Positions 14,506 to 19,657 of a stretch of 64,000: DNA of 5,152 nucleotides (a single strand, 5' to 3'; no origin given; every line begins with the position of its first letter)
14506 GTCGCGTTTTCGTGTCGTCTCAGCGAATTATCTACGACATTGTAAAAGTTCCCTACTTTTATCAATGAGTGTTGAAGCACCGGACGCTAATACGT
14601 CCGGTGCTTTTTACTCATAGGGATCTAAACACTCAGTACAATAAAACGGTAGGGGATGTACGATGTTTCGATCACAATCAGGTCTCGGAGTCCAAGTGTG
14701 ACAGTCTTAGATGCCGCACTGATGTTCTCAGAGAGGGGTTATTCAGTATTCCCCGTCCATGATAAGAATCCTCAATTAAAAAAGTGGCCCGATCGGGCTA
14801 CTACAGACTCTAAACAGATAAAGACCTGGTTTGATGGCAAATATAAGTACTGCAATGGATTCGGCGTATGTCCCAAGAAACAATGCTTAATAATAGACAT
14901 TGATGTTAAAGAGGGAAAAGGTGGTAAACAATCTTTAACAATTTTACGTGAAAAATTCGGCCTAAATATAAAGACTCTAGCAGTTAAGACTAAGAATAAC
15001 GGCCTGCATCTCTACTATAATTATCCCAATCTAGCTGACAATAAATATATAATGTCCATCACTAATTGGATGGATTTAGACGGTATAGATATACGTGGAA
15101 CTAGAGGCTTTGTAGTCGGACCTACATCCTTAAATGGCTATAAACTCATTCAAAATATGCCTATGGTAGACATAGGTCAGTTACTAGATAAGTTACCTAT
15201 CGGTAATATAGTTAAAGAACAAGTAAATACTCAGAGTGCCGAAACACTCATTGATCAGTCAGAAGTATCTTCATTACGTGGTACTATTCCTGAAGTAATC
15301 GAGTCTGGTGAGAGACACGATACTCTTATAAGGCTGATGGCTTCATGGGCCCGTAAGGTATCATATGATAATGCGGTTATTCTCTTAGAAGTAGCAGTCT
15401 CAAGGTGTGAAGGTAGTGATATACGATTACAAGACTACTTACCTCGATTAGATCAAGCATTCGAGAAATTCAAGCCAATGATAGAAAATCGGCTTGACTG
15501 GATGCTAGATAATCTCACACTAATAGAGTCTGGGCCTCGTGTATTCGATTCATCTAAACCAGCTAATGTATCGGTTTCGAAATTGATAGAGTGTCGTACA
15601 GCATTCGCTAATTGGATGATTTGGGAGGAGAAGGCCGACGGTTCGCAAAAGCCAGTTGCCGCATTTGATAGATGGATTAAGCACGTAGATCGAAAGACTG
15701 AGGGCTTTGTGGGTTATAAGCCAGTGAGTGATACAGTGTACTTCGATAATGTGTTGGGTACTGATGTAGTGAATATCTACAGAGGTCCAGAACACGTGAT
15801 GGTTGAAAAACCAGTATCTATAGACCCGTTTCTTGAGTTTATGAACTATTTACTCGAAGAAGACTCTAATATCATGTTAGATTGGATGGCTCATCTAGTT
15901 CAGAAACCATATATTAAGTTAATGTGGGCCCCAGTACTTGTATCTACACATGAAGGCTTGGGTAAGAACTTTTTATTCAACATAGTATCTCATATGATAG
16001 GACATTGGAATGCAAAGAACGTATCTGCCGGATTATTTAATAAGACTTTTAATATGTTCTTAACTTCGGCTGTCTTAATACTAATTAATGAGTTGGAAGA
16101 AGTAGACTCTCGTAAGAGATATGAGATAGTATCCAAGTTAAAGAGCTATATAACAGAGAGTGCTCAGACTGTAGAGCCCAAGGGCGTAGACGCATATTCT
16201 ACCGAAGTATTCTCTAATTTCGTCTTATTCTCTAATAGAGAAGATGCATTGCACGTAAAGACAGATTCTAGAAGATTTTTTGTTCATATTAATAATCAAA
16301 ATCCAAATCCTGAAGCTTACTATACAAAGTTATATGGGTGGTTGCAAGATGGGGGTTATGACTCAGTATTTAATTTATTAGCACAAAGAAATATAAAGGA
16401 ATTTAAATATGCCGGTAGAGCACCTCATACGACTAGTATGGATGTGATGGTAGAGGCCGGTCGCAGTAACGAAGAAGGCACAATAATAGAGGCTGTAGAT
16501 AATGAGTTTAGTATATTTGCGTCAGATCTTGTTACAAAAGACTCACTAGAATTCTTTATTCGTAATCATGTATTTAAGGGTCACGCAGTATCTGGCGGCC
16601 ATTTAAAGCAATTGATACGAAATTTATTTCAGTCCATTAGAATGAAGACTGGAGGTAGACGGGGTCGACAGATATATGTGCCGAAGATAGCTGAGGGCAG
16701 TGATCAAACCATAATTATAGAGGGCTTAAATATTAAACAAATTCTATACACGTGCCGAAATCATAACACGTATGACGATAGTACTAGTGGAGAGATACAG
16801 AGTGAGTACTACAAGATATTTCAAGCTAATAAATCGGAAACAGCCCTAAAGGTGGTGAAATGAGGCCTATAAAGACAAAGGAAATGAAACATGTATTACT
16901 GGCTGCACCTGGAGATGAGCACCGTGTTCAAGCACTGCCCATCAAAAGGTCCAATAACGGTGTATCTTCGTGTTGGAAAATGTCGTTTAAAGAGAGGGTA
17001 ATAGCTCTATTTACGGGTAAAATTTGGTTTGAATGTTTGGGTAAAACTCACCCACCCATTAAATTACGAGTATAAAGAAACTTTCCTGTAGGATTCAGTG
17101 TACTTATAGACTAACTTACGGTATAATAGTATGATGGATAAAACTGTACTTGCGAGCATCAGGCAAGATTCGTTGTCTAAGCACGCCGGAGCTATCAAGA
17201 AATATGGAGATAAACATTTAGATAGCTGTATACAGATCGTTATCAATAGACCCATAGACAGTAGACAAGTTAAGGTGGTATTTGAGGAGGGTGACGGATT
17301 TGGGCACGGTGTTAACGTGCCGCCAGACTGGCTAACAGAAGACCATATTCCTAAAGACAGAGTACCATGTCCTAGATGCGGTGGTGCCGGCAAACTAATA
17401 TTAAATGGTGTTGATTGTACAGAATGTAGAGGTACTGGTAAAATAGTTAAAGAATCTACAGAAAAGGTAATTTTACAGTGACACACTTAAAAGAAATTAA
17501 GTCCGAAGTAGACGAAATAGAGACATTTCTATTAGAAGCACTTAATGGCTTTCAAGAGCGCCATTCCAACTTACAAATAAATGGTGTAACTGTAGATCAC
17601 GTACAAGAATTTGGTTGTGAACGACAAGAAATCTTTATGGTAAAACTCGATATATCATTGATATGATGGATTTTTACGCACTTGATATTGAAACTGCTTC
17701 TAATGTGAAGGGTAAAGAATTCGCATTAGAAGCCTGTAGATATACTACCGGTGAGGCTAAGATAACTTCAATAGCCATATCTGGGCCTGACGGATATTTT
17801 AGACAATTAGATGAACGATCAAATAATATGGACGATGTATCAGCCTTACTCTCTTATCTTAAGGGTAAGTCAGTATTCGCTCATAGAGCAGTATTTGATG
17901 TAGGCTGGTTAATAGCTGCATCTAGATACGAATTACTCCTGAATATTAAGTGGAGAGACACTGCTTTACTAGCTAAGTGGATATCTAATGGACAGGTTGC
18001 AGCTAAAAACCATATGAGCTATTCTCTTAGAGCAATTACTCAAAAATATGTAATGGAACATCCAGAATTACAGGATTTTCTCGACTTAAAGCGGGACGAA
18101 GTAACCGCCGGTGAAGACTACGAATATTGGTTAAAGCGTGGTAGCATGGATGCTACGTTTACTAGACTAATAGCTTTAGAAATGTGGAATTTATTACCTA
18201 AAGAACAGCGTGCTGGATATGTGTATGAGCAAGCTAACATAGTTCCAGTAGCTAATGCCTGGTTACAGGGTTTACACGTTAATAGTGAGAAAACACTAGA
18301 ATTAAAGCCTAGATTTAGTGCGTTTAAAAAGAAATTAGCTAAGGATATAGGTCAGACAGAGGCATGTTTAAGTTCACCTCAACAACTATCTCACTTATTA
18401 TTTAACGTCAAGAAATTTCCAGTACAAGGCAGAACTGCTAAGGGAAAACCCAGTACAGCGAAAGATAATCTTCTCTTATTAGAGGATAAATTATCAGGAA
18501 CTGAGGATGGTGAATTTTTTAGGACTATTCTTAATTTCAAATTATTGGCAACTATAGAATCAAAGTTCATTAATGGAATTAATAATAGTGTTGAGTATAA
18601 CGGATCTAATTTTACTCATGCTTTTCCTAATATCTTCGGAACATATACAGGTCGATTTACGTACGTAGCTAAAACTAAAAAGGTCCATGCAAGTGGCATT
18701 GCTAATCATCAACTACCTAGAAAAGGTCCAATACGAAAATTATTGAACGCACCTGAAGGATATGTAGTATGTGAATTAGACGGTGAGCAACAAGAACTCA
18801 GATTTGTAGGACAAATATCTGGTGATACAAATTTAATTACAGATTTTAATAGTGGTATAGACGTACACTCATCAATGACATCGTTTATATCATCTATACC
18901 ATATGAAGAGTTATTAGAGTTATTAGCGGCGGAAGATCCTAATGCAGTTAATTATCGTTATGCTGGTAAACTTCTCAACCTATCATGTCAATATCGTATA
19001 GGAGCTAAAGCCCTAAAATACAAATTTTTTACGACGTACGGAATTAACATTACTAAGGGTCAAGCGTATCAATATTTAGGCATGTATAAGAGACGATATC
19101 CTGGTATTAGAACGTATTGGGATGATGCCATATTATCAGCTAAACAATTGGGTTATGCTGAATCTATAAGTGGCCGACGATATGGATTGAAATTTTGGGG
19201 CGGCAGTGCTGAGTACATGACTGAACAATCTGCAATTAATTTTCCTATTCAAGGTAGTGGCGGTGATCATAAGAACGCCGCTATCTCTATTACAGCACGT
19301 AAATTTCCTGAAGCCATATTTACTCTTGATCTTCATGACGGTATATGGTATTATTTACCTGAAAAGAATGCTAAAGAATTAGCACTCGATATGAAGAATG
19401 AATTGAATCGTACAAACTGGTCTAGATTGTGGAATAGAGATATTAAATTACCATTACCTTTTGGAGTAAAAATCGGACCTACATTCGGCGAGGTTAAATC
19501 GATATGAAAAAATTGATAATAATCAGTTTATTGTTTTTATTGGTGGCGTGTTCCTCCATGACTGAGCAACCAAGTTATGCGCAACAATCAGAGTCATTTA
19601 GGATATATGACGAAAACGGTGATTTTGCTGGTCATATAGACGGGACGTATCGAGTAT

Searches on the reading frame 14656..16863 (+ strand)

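Call 16: search_protein_families(library=pfam, proteins=[window:14656-16863:+], max_evalue=0.001)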
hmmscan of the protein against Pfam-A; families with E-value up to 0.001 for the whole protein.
window:14656-16863:+ (735 aa): 3 families
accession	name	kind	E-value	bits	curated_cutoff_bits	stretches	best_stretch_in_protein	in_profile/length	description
PF09250.16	Prim-Pol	-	7.7e-21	75.6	22.8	1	23-163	3-144/158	Bifunctional DNA primase/polymerase, N-terminal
PF19263.5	DUF5906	-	3.2e-17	63.6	27.6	1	428-540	1-114/114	Family of unknown function (DUF5906)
PF05272.17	VapE-like_dom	-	7.2e-05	22.8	25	1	413-543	41-164/217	Virulence-associated protein E-like domain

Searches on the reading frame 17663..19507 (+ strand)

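Call 16: search_protein_families(library=pfam, proteins=[window:17663-19507:+], max_evalue=0.001)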
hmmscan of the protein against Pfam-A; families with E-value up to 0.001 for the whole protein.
window:17663-19507:+ (614 aa): 1 family
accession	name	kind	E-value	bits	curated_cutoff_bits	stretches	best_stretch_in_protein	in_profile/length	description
PF00476.26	DNA_pol_A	-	2.9e-43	148.7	34.3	1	210-609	7-380/381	DNA polymerase family A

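Call 75: search_protein_families(library=phrogs, proteins=[window:17663-19507:+], max_evalue=0.001)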
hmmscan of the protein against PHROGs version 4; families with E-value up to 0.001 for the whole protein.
window:17663-19507:+ (614 aa): 4 families
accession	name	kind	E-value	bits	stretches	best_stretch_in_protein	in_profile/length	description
phrog_17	-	DNA, RNA and nucleotide metabolism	1.6e-62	212.9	1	1-611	669-1233/1445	DNA polymerase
phrog_2573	-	DNA, RNA and nucleotide metabolism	4.1e-14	53.5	1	356-608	4-274/336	DNA polymerase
phrog_5995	-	DNA, RNA and nucleotide metabolism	8.6e-07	29.7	1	461-542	17-101/236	DNA polymerase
phrog_10285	-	DNA, RNA and nucleotide metabolism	3.8e-06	27.2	1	355-495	43-173/321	DNA polymerase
